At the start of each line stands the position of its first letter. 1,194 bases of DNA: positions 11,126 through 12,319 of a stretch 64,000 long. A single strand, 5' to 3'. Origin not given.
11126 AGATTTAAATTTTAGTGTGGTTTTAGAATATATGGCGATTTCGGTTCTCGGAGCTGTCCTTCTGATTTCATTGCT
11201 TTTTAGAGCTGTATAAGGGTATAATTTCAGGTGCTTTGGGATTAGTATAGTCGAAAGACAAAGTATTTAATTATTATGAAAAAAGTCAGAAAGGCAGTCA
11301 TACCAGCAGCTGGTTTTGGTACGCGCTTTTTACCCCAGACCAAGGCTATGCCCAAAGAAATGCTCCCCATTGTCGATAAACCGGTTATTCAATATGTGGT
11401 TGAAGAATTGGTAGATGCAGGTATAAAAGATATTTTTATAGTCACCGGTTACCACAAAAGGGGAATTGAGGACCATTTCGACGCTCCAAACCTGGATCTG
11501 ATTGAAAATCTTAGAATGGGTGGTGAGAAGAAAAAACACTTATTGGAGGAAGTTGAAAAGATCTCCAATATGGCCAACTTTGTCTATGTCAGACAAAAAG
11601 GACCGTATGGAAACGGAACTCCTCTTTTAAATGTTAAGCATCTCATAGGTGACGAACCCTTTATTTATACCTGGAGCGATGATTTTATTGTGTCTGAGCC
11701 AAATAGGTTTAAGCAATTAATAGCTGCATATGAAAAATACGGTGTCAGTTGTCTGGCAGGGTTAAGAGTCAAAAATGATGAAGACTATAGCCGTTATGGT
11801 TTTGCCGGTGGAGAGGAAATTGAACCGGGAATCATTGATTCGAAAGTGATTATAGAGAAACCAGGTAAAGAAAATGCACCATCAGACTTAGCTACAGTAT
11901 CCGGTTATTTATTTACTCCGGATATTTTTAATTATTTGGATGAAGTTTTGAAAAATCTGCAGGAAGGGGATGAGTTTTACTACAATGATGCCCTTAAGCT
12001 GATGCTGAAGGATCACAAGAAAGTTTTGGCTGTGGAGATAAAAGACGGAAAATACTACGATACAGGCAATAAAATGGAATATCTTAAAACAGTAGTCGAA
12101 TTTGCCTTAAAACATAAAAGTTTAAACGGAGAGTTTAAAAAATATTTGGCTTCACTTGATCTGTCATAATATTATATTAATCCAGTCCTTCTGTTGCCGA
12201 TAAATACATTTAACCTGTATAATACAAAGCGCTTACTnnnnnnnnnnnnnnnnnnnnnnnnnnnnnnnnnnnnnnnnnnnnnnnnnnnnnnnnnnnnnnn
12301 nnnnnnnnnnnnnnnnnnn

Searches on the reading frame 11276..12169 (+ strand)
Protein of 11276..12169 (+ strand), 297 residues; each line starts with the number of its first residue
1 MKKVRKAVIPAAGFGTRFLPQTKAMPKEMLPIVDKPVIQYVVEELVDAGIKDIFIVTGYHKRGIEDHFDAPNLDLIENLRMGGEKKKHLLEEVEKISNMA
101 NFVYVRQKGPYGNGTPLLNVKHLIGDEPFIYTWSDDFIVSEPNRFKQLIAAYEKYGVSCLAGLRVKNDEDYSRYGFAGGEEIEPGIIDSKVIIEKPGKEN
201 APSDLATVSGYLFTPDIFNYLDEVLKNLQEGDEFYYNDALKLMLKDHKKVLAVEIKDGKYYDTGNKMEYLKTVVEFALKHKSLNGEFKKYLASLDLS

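Call 7: search_protein_families(library=pfam, proteins=[window:11276-12169:+], max_evalue=0.01)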
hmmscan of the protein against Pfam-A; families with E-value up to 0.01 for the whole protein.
window:11276-12169:+ (297 aa): 3 families
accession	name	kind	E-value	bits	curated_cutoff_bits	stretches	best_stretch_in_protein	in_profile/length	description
PF00483.29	NTP_transferase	-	8.1e-28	98.1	21.2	1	6-271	1-237/245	Nucleotidyl transferase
PF12804.13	NTP_transf_3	-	2.3e-07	31.5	27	1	7-79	1-66/160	MobA-like NTP transferase domain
PF01128.25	IspD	-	0.00039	20.7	27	1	7-105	3-97/221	2-C-methyl-D-erythritol 4-phosphate cytidylyltransferase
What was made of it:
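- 11276..12169 (+): RmlA-like glucose-1-phosphate nucleotidyltransferase (dTDP-rhamnose supply). Pfam NTP_transferase, E 8e-28 (call 7)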
